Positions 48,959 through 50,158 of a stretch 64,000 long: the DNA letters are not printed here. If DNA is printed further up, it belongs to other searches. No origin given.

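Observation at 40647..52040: An approximately 11-kb block of paralogous secreted, Cys- and sequon-rich, C-terminally anchored proteins with domain duplication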

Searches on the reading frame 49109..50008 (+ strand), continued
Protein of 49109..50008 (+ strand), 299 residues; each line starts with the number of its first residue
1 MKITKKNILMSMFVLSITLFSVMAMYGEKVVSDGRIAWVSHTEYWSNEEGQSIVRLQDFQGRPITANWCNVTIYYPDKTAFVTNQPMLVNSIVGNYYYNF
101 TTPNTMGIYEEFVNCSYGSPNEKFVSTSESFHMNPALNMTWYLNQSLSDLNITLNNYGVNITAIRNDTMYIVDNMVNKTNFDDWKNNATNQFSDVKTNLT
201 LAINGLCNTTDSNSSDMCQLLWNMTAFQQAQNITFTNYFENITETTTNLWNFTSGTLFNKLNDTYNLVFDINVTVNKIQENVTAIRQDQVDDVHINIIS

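Call 60: search_protein_families(library=pfam, proteins=[L021:2942-4165:-, L021:4210-5463:-, L021:5465-6124:-, L021:6129-7319:-, L021:7322-8026:-, L021:8141-9196:+, L021:9200-9817:+, L021:9968-12562:+, L021:12656-13438:+, L021:13461-14261:+], max_evalue=0.001)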
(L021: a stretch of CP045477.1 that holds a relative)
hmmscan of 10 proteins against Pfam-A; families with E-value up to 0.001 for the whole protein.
L021:2942-4165:- (407 aa): 2 families
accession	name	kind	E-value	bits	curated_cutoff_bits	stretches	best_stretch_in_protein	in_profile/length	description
PF12704.14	MacB_PCD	-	1.1e-26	94.8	27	1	24-244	1-206/207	MacB-like periplasmic core domain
PF02687.27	FtsX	-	4.2e-21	75.7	25.5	1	280-399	2-120/120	FtsX-like permease C-terminal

L021:4210-5463:- (417 aa): 2 families
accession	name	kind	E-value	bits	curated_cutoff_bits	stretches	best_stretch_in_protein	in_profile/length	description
PF07705.17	CARDB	-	1.1e-05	26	22.7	1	151-222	10-74/101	CARDB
PF10633.15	NPCBM_assoc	-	0.00024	21.7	24.4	0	157-236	2-78/78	NPCBM-associated, NEW3 domain of alpha-galactosidase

L021:5465-6124:- (219 aa): 0 families

L021:6129-7319:- (396 aa): 2 families
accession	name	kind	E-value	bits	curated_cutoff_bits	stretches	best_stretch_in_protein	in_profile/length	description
PF12704.14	MacB_PCD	-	1.2e-28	101.3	27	1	20-235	2-206/207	MacB-like periplasmic core domain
PF02687.27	FtsX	-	5.1e-25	88.3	25.5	1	272-388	3-119/120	FtsX-like permease C-terminal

L021:7322-8026:- (234 aa): 4 families
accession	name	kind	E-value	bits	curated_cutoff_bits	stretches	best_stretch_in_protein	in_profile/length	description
PF00005.33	ABC_tran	-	2.6e-33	116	25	1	26-176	1-136/137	ABC transporter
PF02463.25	SMC_N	-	1.8e-09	37.8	40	1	35-221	23-212/220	RecF/RecN/SMC N terminal domain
PF13304.12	AAA_21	-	0.00032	21.3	27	0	132-210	221-302/304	AAA domain, putative AbiEii toxin, Type IV TA system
PF13555.12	AAA_29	-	0.00069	19.8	27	0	28-54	14-40/61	P-loop containing region of AAA domain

L021:8141-9196:+ (351 aa): 3 families
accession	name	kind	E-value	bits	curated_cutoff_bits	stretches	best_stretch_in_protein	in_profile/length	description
PF00924.24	MS_channel_2nd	-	2.1e-22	79.5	20.2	1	181-247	1-67/68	Mechanosensitive ion channel, beta-domain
PF21082.3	MS_channel_3rd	-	1.3e-14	54.8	21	1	255-340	2-88/88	Mechanosensitive ion channel MscS, C-terminal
PF21088.3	MS_channel_1st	-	2.6e-10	40.5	23.1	1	140-180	2-42/42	Mechanosensitive ion channel, transmembrane helices 2/3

L021:9200-9817:+ (205 aa): 6 families
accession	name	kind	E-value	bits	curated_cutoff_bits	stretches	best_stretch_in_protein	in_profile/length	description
PF08241.18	Methyltransf_11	-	1.8e-11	45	21.2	1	60-159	1-94/95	Methyltransferase domain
PF13649.12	Methyltransf_25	-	2.4e-11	44.6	27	1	59-132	1-80/97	Methyltransferase domain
PF13489.12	Methyltransf_23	-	2.7e-11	43.9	27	1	50-162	19-118/164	Methyltransferase domain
PF08242.18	Methyltransf_12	-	6.9e-09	36.8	30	1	60-156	1-96/98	Methyltransferase domain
PF13847.12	Methyltransf_31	-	1.1e-08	35.4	27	1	57-160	5-109/145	Methyltransferase domain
PF03848.20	TehB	-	0.00054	19.9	20.4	0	58-140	33-120/193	Tellurite resistance protein TehB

L021:9968-12562:+ (864 aa): 2 families
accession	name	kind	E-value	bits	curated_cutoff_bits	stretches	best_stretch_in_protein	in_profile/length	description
PF01442.23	Apolipoprotein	-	8.1e-23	81.5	90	3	352-520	9-177/190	Apolipoprotein A1/A4/E domain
PF04513.17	Baculo_PEP_C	-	3.1e-07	31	38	1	149-263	5-122/140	Baculovirus polyhedron envelope protein, PEP, C terminus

L021:12656-13438:+ (260 aa): 0 families

L021:13461-14261:+ (266 aa): 1 family
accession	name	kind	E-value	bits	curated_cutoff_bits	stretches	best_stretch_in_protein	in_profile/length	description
PF13649.12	Methyltransf_25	-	0.00019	22.5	27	1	108-205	1-97/97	Methyltransferase domain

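Call 73: search_protein_families(library=pfam, proteins=[L002:3909-4598:+, L002:4876-6507:+, L002:6504-7238:+, L002:15767-17287:+, L002:18341-19246:+, L002:2685-3239:+, L002:17911-18267:+, L002:19899-20270:+, L002:17300-17632:+, L002:14815-15135:+], max_evalue=0.01)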
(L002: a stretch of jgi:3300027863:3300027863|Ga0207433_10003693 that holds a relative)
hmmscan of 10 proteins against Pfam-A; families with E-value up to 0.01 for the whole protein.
L002:3909-4598:+ (229 aa): 0 families

L002:4876-6507:+ (543 aa): 0 families

L002:6504-7238:+ (244 aa): 0 families

L002:15767-17287:+ (506 aa): 0 families

L002:18341-19246:+ (301 aa): 0 families

L002:2685-3239:+ (184 aa): 1 family
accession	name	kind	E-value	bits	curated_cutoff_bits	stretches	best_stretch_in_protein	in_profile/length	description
PF14489.11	QueF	-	0.0039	17.8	27.3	0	10-37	39-66/81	QueF-like protein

L002:17911-18267:+ (118 aa): 0 families

L002:19899-20270:+ (123 aa): 0 families

L002:17300-17632:+ (110 aa): 0 families

L002:14815-15135:+ (106 aa): 0 families

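Call 92: list_cluster_members(proteins=[P0015, P0016, P0024, P0086, P0097, P0114, P0022, P0035])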
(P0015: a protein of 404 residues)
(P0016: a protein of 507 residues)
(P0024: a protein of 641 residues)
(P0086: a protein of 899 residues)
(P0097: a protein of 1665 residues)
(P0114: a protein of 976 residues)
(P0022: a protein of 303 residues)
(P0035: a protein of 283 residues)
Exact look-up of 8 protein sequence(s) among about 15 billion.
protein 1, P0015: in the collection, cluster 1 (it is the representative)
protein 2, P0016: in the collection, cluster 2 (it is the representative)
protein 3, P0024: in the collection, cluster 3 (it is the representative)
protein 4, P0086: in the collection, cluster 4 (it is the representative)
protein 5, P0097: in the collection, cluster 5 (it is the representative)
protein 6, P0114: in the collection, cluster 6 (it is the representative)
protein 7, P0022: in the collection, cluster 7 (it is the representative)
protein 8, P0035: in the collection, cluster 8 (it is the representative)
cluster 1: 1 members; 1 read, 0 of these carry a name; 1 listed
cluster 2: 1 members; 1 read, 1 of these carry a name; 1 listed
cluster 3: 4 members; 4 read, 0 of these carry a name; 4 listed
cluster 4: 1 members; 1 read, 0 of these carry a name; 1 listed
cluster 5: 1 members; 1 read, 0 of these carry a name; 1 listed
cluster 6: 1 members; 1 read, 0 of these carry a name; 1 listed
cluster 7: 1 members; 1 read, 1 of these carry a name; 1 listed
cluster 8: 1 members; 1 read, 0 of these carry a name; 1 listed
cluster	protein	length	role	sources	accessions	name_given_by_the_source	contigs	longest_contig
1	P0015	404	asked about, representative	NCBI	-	-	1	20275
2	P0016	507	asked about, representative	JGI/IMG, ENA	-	hypothetical protein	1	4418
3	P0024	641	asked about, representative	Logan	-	-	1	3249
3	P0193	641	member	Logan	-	-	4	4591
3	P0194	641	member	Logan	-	-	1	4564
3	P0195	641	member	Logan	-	-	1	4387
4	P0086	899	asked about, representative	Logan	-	-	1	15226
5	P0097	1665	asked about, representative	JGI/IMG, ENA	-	-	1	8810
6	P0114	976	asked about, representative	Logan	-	-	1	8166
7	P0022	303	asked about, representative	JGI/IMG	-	hypothetical protein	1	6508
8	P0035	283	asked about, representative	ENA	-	-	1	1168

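Call 93: search_protein_families(library=ncbifam, proteins=[window:49109-50008:+, L021:9968-12562:+, L021:12656-13438:+], max_evalue=0.01)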
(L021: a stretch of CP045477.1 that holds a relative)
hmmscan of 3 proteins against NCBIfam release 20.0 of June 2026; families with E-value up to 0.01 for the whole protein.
window:49109-50008:+ (299 aa): 1 family
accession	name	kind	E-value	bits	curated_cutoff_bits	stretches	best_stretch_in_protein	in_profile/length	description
TIGR04371.1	methyltran_NanM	subfamily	0.0075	15.8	44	0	216-248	235-267/273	putative sugar O-methyltransferase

L021:9968-12562:+ (864 aa): 1 family
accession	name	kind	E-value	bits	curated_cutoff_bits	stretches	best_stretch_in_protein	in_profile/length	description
NF033914.0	antiphage_ZorA_1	subfamily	1.1e-11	43.8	190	2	167-386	253-464/619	anti-phage ZorAB system protein ZorA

L021:12656-13438:+ (260 aa): 1 family
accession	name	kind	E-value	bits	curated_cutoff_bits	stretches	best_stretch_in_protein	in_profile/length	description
NF038218.1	IcmG_DotF_IVB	equivalog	3.7e-05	23.5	200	1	152-227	111-182/266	type IVB secretion system protein IcmG/DotF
